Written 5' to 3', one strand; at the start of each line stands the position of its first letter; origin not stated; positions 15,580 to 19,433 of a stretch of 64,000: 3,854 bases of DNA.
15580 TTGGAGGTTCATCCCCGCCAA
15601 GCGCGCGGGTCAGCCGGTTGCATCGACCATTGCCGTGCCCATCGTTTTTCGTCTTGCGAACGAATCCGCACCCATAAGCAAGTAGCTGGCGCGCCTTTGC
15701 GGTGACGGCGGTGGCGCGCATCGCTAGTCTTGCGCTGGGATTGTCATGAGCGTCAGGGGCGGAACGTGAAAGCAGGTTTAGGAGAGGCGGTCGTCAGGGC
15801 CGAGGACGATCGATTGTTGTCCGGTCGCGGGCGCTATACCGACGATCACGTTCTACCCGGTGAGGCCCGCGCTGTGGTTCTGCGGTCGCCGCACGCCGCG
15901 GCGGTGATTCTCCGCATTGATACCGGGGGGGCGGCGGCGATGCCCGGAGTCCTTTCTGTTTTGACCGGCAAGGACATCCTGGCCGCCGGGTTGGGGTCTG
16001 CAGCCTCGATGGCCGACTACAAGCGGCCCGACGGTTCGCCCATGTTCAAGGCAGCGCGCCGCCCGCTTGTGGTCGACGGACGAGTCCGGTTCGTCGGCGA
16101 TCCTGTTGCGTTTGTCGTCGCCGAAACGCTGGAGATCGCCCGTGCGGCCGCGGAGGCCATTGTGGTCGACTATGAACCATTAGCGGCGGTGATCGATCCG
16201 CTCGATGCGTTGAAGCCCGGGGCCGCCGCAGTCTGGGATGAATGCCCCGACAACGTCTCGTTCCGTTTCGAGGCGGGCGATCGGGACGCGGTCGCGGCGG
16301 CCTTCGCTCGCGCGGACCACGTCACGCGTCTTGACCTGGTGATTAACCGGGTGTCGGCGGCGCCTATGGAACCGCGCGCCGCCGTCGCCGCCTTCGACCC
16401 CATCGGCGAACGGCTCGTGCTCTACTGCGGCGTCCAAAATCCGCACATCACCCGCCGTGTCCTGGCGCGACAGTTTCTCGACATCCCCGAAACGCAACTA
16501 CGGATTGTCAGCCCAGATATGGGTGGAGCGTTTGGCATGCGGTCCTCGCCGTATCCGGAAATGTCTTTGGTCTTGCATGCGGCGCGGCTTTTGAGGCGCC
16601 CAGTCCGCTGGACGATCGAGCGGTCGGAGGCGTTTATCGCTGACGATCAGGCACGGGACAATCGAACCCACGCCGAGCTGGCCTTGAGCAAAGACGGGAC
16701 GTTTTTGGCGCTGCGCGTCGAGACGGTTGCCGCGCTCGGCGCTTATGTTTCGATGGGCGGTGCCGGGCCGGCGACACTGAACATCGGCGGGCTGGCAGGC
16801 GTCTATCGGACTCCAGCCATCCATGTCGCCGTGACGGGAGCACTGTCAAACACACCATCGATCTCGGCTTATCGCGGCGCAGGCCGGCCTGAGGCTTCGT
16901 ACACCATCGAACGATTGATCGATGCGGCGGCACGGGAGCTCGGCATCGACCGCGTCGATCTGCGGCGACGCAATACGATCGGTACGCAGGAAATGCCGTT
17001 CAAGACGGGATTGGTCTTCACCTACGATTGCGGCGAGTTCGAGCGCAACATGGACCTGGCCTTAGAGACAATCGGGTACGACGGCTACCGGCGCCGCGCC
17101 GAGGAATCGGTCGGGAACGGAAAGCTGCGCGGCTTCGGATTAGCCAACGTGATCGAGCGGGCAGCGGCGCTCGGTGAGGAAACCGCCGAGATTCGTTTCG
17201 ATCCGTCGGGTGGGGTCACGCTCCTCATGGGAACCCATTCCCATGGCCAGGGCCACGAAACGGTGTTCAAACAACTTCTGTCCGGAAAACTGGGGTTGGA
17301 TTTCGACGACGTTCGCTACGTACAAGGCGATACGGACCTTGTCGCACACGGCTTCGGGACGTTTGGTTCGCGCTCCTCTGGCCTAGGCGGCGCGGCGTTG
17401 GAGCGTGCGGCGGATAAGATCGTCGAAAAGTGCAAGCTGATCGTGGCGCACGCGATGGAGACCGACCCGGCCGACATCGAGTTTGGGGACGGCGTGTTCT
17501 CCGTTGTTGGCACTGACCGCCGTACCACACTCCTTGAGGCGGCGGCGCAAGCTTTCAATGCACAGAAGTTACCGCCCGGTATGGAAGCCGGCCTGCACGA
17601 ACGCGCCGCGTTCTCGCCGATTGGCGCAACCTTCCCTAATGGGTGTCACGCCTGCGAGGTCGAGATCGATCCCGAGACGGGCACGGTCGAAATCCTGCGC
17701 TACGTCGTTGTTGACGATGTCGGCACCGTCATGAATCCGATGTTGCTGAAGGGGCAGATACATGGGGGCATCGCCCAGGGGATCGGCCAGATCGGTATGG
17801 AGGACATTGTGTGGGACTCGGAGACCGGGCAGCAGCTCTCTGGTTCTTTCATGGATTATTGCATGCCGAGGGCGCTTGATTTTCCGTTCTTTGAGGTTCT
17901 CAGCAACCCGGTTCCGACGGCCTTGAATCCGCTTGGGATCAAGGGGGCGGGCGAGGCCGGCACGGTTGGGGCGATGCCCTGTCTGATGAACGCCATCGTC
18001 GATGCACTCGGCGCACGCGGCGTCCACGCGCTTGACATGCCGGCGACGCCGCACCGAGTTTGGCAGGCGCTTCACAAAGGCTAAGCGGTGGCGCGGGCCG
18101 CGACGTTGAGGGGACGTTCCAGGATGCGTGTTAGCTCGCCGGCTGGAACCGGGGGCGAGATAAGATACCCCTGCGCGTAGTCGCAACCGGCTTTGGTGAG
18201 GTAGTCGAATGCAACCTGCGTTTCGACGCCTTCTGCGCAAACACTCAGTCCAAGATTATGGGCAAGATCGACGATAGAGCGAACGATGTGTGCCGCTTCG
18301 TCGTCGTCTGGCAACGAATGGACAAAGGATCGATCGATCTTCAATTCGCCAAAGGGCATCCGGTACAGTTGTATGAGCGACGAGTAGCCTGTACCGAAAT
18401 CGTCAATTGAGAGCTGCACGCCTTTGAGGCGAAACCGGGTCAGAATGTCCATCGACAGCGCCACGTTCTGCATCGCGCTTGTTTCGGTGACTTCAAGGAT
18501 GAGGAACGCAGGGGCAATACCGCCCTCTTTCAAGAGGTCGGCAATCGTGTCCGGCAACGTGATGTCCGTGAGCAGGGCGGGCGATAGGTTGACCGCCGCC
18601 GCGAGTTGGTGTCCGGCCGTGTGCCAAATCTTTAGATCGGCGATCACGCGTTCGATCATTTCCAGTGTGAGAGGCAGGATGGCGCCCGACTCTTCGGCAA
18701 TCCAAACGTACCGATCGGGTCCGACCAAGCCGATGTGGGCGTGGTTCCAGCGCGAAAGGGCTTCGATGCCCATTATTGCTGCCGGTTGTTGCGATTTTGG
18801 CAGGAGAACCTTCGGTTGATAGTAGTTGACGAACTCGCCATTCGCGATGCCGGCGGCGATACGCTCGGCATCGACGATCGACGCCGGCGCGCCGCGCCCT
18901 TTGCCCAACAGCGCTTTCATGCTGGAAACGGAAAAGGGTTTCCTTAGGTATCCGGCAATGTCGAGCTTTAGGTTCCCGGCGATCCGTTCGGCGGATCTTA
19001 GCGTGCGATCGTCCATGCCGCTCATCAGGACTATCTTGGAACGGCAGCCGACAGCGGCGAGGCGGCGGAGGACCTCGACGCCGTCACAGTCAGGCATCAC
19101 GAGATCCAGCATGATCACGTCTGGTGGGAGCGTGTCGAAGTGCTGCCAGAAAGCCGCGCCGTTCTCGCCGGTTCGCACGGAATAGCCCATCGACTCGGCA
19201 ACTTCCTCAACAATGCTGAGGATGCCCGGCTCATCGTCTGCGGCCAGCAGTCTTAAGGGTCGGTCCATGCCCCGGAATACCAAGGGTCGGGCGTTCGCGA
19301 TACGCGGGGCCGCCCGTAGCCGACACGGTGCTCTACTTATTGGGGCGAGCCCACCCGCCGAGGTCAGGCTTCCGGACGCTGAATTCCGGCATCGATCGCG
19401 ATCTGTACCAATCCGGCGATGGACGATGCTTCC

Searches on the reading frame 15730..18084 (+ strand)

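Call 62: search_protein_families(library=pfam, proteins=[window:15730-18084:+], max_evalue=0.00001)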
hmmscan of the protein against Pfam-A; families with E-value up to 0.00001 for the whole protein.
window:15730-18084:+ (784 aa): 3 families
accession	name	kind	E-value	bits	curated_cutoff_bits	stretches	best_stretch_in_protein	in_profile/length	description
PF20256.3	MoCoBD_2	-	1.4e-80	271.3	27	1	444-719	2-283/283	Molybdopterin cofactor-binding domain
PF02738.23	MoCoBD_1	-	1e-70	238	27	1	170-415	3-243/244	Molybdopterin cofactor-binding domain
PF01315.27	Ald_Xan_dh_C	-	3.3e-23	82.5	31.3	1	31-151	1-109/110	Aldehyde oxidase and xanthine dehydrogenase, a/b hammerhead domain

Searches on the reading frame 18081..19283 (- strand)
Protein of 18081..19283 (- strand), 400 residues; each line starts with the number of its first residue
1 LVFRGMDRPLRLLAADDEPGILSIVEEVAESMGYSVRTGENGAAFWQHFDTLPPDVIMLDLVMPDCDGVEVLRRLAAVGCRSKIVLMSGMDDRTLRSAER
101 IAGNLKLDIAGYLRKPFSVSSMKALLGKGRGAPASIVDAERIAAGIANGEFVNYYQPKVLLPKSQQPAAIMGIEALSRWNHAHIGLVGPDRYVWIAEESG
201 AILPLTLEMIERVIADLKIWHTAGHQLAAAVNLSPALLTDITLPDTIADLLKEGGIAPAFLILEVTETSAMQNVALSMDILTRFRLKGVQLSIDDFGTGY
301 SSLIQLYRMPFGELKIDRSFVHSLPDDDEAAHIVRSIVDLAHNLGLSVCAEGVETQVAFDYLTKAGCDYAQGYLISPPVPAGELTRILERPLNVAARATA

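Call 28: search_protein_families(library=pfam, proteins=[window:18081-19283:-], max_evalue=0.00001)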
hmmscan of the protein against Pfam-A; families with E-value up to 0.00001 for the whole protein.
window:18081-19283:- (400 aa): 2 families
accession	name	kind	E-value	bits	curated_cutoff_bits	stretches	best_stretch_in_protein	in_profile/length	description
PF00563.25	EAL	-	6.5e-65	219.2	31.3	1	141-378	3-236/236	EAL domain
PF00072.30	Response_reg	-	4e-18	66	30.2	1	13-124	2-108/111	Response regulator receiver domain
